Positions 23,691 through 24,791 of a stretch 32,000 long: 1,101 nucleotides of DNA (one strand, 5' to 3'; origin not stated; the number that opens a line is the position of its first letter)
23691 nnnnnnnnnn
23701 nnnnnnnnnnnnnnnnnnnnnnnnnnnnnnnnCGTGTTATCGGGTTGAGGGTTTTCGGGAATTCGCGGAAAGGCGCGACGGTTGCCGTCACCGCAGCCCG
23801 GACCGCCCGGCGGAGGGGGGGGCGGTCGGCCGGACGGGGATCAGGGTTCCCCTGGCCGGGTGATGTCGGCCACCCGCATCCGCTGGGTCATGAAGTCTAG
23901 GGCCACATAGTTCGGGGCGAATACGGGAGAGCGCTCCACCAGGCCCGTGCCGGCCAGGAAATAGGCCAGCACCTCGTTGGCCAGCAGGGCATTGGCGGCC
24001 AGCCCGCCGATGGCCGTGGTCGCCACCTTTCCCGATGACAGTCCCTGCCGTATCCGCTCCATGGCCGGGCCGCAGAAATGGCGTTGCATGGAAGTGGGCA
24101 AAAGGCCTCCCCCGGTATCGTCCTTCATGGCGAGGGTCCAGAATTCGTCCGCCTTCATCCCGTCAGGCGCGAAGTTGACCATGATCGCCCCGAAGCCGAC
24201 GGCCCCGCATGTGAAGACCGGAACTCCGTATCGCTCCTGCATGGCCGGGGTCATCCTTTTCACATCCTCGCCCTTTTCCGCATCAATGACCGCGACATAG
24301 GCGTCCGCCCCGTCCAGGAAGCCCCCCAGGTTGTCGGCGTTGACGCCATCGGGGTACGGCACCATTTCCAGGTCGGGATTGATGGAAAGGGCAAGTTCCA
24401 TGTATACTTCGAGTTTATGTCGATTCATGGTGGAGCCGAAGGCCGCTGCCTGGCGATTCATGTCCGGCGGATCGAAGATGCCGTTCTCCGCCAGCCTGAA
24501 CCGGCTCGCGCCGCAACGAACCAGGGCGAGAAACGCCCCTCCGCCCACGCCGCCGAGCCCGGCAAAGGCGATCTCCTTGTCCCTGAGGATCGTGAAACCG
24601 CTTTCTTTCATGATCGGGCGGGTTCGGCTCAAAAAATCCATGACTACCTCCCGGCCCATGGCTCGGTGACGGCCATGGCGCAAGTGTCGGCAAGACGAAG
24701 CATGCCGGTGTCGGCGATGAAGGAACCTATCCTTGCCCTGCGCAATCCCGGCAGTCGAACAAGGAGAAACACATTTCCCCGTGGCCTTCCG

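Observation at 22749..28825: Uncharacterised five-gene cluster: PP-loop and E1/ThiF adenylating enzymes with two paralogous multi-GNAT proteins and an aminotransferase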

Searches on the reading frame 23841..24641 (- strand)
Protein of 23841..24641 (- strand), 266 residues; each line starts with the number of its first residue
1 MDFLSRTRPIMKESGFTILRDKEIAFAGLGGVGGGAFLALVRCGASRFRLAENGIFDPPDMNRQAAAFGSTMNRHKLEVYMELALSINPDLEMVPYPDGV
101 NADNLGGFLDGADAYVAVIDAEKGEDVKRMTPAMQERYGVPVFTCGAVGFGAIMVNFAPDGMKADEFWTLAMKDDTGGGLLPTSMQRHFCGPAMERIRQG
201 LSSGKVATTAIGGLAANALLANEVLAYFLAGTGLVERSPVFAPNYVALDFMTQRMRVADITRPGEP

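Call 3: search_protein_families(library=pfam, proteins=[window:23841-24641:-], max_evalue=0.1)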
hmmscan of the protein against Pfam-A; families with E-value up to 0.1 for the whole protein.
window:23841-24641:- (266 aa): 1 family
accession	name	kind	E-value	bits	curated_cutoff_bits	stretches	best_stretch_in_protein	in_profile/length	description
PF00899.27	ThiF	-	1.1e-16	61.1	28.1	1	10-260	9-229/238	ThiF family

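Call 4: search_protein_families(library=ncbifam, proteins=[window:23841-24641:-], max_evalue=0.1)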
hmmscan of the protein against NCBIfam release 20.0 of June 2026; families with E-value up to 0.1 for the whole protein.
window:23841-24641:- (266 aa): 16 families
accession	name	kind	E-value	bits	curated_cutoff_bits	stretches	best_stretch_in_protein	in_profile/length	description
NF006077.0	PRK08223.1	equivalog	5.5e-41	140.4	266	1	10-242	17-251/296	hypothetical protein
NF011424.0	PRK14851.1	subfamily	1.5e-36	125.7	1170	1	5-171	27-192/679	hypothetical protein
NF011425.0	PRK14852.1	equivalog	1.1e-25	89.7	1337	1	11-176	322-484/989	hypothetical protein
NF006395.0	PRK08644.1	equivalog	1.7e-11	44.2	159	1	17-124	26-132/215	sulfur carrier protein ThiS adenylyltransferase ThiF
TIGR02354.1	thiF_fam2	equivalog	7.5e-11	42.3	152.2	1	19-124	19-123/200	thiamine biosynthesis protein ThiF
NF011696.0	PRK15116.1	equivalog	1.8e-10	40.9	304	1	14-149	23-156/268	tRNA cyclic N6-threonylcarbamoyladenosine(37) synthase TcdA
TIGR02356.1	adenyl_thiF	equivalog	5.5e-07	29.2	275.25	1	14-160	14-157/203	thiazole biosynthesis adenylyltransferase ThiF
NF006444.0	PRK08762.1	equivalog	2.7e-05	23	449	1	13-120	139-246/387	molybdopterin-synthase adenylyltransferase MoeB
NF047750.1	SAMPActivE1UbaA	equivalog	0.00018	20.9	450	1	15-142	26-150/270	SAMP-activating enzyme E1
NF004111.0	PRK05600.1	equivalog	0.00031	20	437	1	19-157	39-174/371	ThiF family adenylyltransferase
NF006204.0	PRK08328.1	equivalog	0.00038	20.1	339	1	10-122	16-129/231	hypothetical protein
NF004281.0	PRK05690.1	subfamily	0.00092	18.5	266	1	15-148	26-156/250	molybdopterin-synthase adenylyltransferase MoeB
NF009123.0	PRK12475.1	subfamily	0.0012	18.2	510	1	12-157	15-159/338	MoeB/ThiF family adenylyltransferase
NF058523.1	6A-MBL_cap2_3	equivalog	0.0034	15.9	320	1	14-94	291-369/665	anti-phage 6A-MBL system cap2_3 protein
TIGR02355.1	moeB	equivalog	0.0067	15.8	376.55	1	16-148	19-148/240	molybdopterin-synthase adenylyltransferase MoeB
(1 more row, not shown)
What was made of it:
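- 23841..24641 (-): Gene 4 (266 aa): minimal E1-like ThiF-family adenylyltransferase, adenylation-only. PF00899 at 1e-16; PRK08223 at 140 bits, below its cutoff (calls 3, 4).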

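Call 43: search_solved_structures(query=window:23841-24641:-, max_evalue=0.001, show_alignments=1)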
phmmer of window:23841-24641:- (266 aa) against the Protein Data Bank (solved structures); distinct sequences matched with E-value up to 0.001: 7.
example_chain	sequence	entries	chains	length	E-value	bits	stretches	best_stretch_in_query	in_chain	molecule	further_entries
4d7a_A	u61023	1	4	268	7.1e-09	38.6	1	10-149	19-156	TRNA THREONYLCARBAMOYLADENOSINE DEHYDRATASE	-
4yed_A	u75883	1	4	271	7.3e-09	38.6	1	10-149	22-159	tRNA threonylcarbamoyladenosine dehydratase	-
4d79_A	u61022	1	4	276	7.7e-09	38.5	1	10-149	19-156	TRNA THREONYLCARBAMOYLADENOSINE DEHYDRATASE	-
4rdh_A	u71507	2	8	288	8.8e-09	38.3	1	10-149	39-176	tRNA threonylcarbamoyladenosine dehydratase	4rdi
1zud_1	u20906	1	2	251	6e-07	32.3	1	15-159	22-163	Adenylyltransferase thiF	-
1zfn_A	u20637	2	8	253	6.1e-07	32.3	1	15-159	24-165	Adenylyltransferase thiF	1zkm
8ide_A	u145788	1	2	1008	0.00058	22.5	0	24-123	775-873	N(6)-L-threonylcarbamoyladenine synthase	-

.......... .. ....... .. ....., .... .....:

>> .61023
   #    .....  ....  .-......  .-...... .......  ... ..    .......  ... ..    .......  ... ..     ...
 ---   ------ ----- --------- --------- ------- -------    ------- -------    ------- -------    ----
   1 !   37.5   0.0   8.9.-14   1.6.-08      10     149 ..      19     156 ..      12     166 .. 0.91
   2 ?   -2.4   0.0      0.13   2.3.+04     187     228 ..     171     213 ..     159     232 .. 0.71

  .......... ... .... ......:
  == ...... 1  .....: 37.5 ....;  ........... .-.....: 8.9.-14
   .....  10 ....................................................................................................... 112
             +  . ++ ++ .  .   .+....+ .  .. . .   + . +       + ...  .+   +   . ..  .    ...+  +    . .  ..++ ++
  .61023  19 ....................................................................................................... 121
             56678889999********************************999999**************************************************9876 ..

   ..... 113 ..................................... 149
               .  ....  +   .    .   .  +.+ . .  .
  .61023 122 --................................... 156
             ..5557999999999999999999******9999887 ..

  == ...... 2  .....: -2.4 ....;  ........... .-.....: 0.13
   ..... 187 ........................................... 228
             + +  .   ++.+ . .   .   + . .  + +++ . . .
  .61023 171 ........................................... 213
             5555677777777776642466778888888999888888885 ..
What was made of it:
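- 23841..24641 (-): Nearest solved structure is TcdA, 7e-9 (call 43).
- On TcdA (ct6A dehydratase): TcdA is the best PDB sequence hit, but only at 7e-9 over residues 10-149 (call 43).
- The nearest solved relative of ThiF is the tRNA t6A dehydratase TcdA (call 43).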

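Call 66: search_protein_families(library=padloc, proteins=[window:23841-24641:-], max_evalue=0.01)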
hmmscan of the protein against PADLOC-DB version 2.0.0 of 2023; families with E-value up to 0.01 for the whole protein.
window:23841-24641:- (266 aa): 4 families
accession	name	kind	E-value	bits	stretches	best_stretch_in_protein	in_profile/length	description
PDLC00849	E1-E2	-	0.00026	17.8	1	3-100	315-411/582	E1-E2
PDLC00852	E1-E2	-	0.00037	17.2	1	20-94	325-398/546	E1-E2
PDLC00855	E1-E2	-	0.0019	15.3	1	17-93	298-373/579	E1-E2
PDLC00837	E1-E2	-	0.0019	15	1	14-63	318-367/593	E1-E2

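Call 67: find_homologous_proteins(query=window:23841-24641:-)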
Query window:23841-24641:- (266 aa): 183 proteins with E <= 0.001 among 3374 candidates; the best 120 are listed.
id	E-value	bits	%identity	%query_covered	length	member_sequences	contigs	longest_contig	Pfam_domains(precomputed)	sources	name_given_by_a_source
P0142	4.3e-174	595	100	100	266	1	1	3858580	PF00899.28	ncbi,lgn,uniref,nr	ncbi:UBA/THIF-type NAD/FAD binding protein [Pseudodesulfovibrio mercurii]|uniref:UBA/THIF-type NAD/F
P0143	7.9e-149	512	87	100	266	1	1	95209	PF00899.28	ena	-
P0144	1.4e-146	505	87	99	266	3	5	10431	PF00899.28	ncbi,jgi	-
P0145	1.1e-145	502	85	100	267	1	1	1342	PF00899.28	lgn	-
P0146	1.3e-144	498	84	100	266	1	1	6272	PF00899.28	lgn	-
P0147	5.1e-144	496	84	99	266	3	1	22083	PF00899.28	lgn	-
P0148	2.8e-142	491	84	99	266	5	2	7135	PF00899.28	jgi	jgi:hypothetical protein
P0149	4.1e-142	490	84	99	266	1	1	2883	PF00899.28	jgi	-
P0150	2.3e-140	484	82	99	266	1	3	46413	PF00899.28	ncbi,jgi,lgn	jgi:hypothetical protein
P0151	7.6e-137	473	79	99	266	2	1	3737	PF00899.28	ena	-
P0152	2.5e-136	471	79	98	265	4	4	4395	PF00899.28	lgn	-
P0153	1.4e-135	469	79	100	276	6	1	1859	PF00899.28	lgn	-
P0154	1.9e-132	459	79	100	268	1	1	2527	PF00899.28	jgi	-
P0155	1.4e-131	456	78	100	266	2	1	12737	PF00899.28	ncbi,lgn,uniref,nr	ncbi:ThiF family adenylyltransferase [Pseudodesulfovibrio sp.]|uniref:ThiF family adenylyltransferas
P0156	1.7e-131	455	77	99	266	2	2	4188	PF00899.28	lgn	-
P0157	3.4e-129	448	76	100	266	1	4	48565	PF00899.28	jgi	jgi:hypothetical protein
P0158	4.0e-129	448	75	99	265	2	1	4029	PF00899.28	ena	-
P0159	3.6e-128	444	75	98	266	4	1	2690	PF00899.28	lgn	-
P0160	9.2e-128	443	77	99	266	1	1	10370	PF00899.28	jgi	-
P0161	1.8e-127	442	77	99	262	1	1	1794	PF00899.28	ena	-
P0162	3.6e-125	435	75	99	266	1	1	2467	PF00899.28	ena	-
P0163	4.4e-125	434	74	99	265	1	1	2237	PF00899.28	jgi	-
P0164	5.0e-125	434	73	98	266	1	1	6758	PF00899.28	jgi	-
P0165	9.2e-123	427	72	98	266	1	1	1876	PF00899.28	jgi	-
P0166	1.3e-120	420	69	98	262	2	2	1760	PF00899.28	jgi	-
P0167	1.1e-119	417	69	98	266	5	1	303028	PF00899.28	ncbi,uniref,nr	ncbi:ThiF family adenylyltransferase [Desulfogranum marinum]|uniref:ThiF family adenylyltransferase 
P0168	9.0e-119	414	69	98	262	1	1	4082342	PF00899.28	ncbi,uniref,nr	ncbi:ThiF family adenylyltransferase [Pseudodesulfovibrio sp. zrk46]|uniref:ThiF family adenylyltran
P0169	8.3e-116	404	68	98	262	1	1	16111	PF00899.28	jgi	-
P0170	9.3e-115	401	67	98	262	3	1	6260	PF00899.28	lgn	-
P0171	3.7e-113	395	68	98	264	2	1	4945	PF00899.28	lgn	-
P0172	9.8e-112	391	67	98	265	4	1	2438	PF00899.28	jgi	jgi:molybdopterin/thiamine biosynthesis adenylyltransferase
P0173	9.1e-111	387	66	98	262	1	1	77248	PF00899.28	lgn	-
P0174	8.5e-108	378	65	98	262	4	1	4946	PF00899.28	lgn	-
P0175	4.6e-104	365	64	99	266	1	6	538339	PF00899.28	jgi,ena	-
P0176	6.3e-104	365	64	99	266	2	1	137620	PF00899.28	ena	-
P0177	1.2e-102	361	61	98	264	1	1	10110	PF00899.28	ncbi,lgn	-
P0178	2.1e-102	360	64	99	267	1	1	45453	PF00899.28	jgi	-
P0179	6.3e-102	358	62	99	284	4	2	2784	PF00899.28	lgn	-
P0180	6.7e-101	355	61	98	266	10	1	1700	PF00899.28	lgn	-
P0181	1.8e-100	354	61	98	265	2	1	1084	PF00899.28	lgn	-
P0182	4.5e-100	352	60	98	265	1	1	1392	PF00899.28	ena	-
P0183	5.2e-100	352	61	98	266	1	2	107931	PF00899.28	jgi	jgi:hypothetical protein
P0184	5.2e-100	352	61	98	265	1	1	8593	PF00899.28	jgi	jgi:hypothetical protein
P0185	5.6e-100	352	61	98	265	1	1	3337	PF00899.28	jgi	-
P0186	1.4e-99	351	59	98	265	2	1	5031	PF00899.28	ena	-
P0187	1.4e-99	351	61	98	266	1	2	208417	PF00899.28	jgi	jgi:molybdopterin/thiamine biosynthesis adenylyltransferase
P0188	2.2e-99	350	60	98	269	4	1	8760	PF00899.28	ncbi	-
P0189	3.3e-99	350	61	98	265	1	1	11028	PF00899.28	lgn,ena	-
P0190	3.4e-99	349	62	98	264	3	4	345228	PF00899.28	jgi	jgi:hypothetical protein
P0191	3.9e-99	349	61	98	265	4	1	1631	PF00899.28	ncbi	-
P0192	4.4e-99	349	62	97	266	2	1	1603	PF00899.28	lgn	-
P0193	5.5e-99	349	62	98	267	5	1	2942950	PF00899.28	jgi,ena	-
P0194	6.1e-99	349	58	98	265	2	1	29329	PF00899.28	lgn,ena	-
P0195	1.0e-98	348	61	98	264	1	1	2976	PF00899.28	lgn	-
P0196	1.5e-98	347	59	98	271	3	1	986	PF00899.28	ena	-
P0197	4.3e-98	346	60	98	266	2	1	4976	PF00899.28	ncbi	-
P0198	5.5e-98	346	60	98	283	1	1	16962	PF00899.28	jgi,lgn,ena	-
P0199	8.6e-98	345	59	98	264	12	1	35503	PF00899.28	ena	-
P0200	1.2e-97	344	61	99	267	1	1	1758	PF00899.28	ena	-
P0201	1.8e-97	344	61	98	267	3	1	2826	PF00899.28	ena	-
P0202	4.2e-97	343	60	98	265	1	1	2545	PF00899.28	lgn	-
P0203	4.6e-97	343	61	97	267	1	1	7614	PF00899.28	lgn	-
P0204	4.8e-97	342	59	98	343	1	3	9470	PF00899.28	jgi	jgi:molybdopterin/thiamine biosynthesis adenylyltransferase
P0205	9.9e-97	341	60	98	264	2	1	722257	PF00899.28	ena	-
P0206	1.3e-96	341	61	98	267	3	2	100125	PF00899.28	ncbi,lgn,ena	-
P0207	1.6e-96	341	62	97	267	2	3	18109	PF00899.28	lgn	-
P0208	2.1e-96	340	60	98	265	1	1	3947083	PF00899.28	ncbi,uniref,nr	ncbi:ThiF family adenylyltransferase [Desulfovibrio mangrovi]|uniref:ThiF family adenylyltransferase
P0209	2.2e-96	340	60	99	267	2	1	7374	PF00899.28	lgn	-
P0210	2.5e-96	340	59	98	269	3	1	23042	PF00899.28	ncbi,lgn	-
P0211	2.8e-96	340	60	97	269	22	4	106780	PF00899.28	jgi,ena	-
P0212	3.1e-96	340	61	97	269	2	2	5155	PF00899.28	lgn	-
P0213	3.5e-96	340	63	98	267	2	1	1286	PF00899.28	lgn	-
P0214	5.0e-96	339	60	97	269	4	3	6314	PF00899.28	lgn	-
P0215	1.2e-95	338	58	98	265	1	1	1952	PF00899.28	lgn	-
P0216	1.4e-95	338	60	97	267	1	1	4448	PF00899.28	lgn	-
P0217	1.4e-95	338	60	98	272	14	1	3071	PF00899.28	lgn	-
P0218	1.5e-95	338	60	98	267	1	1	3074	PF00899.28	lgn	-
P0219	4.3e-95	336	57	98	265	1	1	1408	PF00899.28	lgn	-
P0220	1.5e-94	334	59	97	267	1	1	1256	PF00899.28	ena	-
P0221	2.1e-94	334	57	97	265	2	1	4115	PF00899.28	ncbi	-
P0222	5.9e-94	332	57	98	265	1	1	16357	PF00899.28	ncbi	-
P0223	8.2e-94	332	58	98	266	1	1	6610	PF00899.28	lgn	-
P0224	8.9e-94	332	58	98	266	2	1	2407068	PF00899.28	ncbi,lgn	ncbi:hypothetical protein JCM15519_20680 [Fundidesulfovibrio butyratiphilus]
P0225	9.1e-94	332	59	99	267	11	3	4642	PF00899.28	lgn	-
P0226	1.2e-93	331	58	97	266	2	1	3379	PF00899.28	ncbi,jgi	-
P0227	4.0e-93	330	60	99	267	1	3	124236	PF00899.28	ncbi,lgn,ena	-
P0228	4.2e-93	330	58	99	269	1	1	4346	PF00899.28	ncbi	ncbi:MAG: ThiF family adenylyltransferase [Desulfovibrionaceae bacterium]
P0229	9.4e-93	328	60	97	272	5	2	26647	PF00899.28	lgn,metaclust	metaclust:status=active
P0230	1.9e-92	327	58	98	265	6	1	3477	PF00899.28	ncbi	ncbi:MAG: ThiF family adenylyltransferase [Desulfovermiculus sp.]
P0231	2.6e-92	327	57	98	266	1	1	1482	PF00899.28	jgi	jgi:hypothetical protein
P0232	2.8e-92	327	57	98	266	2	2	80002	PF00899.28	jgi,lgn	-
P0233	5.7e-92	326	61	97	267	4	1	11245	PF00899.28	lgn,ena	-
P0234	1.1e-91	325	60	95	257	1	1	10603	PF00899.28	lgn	-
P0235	8.3e-91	322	59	98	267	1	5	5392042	PF00899.28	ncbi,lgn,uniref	ncbi:MAG: ThiF family adenylyltransferase [Solidesulfovibrio sp. DCME]|uniref:ThiF family adenylyltr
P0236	9.3e-91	322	57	98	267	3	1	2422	PF00899.28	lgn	-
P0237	3.2e-90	320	55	98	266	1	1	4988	PF00899.28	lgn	-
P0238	4.6e-90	320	58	94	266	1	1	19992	PF00899.28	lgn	-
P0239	9.2e-90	319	58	94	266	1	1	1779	PF00899.28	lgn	-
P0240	5.6e-88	313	56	97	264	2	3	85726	PF00899.28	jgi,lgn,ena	jgi:hypothetical protein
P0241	1.1e-87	312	57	94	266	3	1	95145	PF00899.28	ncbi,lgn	-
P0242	1.2e-87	312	58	97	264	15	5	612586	PF00899.28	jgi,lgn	-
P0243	4.4e-87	310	56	97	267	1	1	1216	PF00899.28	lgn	-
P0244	6.3e-87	309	57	95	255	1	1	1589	PF00899.28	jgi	-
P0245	2.6e-86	307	56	97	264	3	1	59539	PF00899.28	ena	-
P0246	3.3e-86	307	56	97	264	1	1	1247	PF00899.28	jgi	jgi:tRNA threonylcarbamoyladenosine dehydratase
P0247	4.1e-85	303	55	98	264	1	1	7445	PF00899.28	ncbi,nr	ncbi:MAG: thiamine biosynthesis protein ThiF [Deltaproteobacteria bacterium]|nr:thiamine biosynthesi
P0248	4.4e-85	303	53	97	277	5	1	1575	PF00899.28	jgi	jgi:molybdopterin/thiamine biosynthesis adenylyltransferase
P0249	4.8e-85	303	54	98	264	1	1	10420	PF00899.28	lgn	-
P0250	5.2e-85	303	56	97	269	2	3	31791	PF00899.28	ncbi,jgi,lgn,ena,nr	ncbi:MAG: ThiF family adenylyltransferase [Desulfuromonas sp.]|nr:ThiF family adenylyltransferase [D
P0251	2.3e-84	301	54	98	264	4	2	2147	PF00899.28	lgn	-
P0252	3.6e-84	300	55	97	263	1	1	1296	PF00899.28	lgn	-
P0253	4.0e-84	300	55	98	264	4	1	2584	PF00899.28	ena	-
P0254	6.5e-84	299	54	98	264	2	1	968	PF00899.28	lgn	-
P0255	1.4e-83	298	53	97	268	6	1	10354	PF00899.28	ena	-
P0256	2.0e-83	298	54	98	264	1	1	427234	PF00899.28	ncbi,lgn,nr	ncbi:MAG: thiamine biosynthesis protein ThiF [Syntrophaceae bacterium]|nr:thiamine biosynthesis prot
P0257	2.1e-83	298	52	97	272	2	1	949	PF00899.28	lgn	-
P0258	2.8e-83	297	54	97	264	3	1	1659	PF00899.28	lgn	-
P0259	3.0e-83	297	52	99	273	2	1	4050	PF00899.28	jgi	-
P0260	3.8e-83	297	55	98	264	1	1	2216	PF00899.28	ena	-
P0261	5.0e-83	296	53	97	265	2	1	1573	PF00899.28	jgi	jgi:tRNA threonylcarbamoyladenosine dehydratase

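Call 68: find_encoding_contigs(protein=P0250, flank=7000, max_places=1)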
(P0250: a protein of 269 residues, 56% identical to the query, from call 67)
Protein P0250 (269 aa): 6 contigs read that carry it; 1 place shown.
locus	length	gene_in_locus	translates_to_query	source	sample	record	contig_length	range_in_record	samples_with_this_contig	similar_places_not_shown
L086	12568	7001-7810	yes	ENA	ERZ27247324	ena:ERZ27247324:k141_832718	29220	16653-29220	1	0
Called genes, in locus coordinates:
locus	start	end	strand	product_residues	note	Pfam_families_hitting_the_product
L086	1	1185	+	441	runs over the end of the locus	PF07804:HipA_C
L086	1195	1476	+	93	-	PF01381:HTH_3 (weak)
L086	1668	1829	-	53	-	-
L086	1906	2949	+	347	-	PF00583:Acetyltransf_1 (weak)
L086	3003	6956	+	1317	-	PF00668:Condensation, PF00501:AMP-binding, PF13193:AMP-binding_C (weak), PF00550:PP-binding, PF00668:Condensation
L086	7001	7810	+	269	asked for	PF00899:ThiF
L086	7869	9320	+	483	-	-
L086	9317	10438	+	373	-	PF00155:Aminotran_1_2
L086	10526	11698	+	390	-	PF07690:MFS_1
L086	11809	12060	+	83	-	PF02604:PhdYeFM_antitox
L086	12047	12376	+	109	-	PF05016:ParE_toxin, PF15781:ParE-like_toxin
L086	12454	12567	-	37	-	?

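Call 69: find_encoding_contigs(protein=P0208, flank=7000, max_places=1)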
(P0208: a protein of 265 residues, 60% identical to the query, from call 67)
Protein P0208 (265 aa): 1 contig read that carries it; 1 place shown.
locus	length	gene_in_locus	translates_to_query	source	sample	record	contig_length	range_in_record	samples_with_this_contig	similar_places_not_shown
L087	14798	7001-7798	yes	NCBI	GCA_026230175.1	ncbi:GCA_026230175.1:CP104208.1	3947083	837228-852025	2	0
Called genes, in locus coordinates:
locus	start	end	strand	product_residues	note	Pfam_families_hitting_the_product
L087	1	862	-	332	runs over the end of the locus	PF12974:Phosphonate-bd, PF09084:NMT1 (weak)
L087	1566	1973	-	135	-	PF13581:HATPase_c_2, PF02518:HATPase_c (weak)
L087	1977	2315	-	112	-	PF01740:STAS, PF13466:STAS_2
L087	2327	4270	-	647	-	PF02743:dCache_1, PF22673:MCP-like_PDC_1, PF00672:HAMP, PF07228:SpoIIE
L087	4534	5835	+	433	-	-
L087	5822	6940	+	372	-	PF00155:Aminotran_1_2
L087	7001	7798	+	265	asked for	PF00899:ThiF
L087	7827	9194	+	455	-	PF01554:MatE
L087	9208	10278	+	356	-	PF13472:Lipase_GDSL_2 (weak)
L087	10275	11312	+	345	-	-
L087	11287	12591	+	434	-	PF11700:ATG22, PF12832:MFS_1_like (faint), PF11700:ATG22, PF07690:MFS_1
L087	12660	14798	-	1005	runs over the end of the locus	PF00550:PP-binding, PF00501:AMP-binding, PF01553:Acyltransferase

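Call 70: find_encoding_contigs(protein=P0242, flank=7000, max_places=1)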
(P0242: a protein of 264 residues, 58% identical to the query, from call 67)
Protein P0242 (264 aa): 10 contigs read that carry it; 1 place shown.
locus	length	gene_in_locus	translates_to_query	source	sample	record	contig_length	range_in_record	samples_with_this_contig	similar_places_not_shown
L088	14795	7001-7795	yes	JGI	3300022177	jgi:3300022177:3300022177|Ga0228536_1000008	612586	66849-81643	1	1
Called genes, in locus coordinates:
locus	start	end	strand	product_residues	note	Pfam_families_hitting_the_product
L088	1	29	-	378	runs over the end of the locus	PF02771:Acyl-CoA_dh_N, PF02770:Acyl-CoA_dh_M, PF00441:Acyl-CoA_dh_1, PF08028:Acyl-CoA_dh_2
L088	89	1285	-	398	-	PF02771:Acyl-CoA_dh_N, PF02770:Acyl-CoA_dh_M, PF00441:Acyl-CoA_dh_1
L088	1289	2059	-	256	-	PF00378:ECH_1, PF16113:ECH_2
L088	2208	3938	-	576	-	PF00501:AMP-binding, PF13193:AMP-binding_C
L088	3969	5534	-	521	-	PF00501:AMP-binding, PF13193:AMP-binding_C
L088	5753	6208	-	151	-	PF01575:MaoC_dehydratas, PF13452:FAS1_DH_region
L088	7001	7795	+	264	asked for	PF00899:ThiF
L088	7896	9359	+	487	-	-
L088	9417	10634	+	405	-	PF09925:DUF2157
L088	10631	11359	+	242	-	PF14345:GDYXXLXY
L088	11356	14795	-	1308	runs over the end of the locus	PF00989:PAS, PF00989:PAS, PF08447:PAS_3, PF08448:PAS_4, PF13426:PAS_9, PF08447:PAS_3, PF00989:PAS, PF08447:PAS_3, +20 more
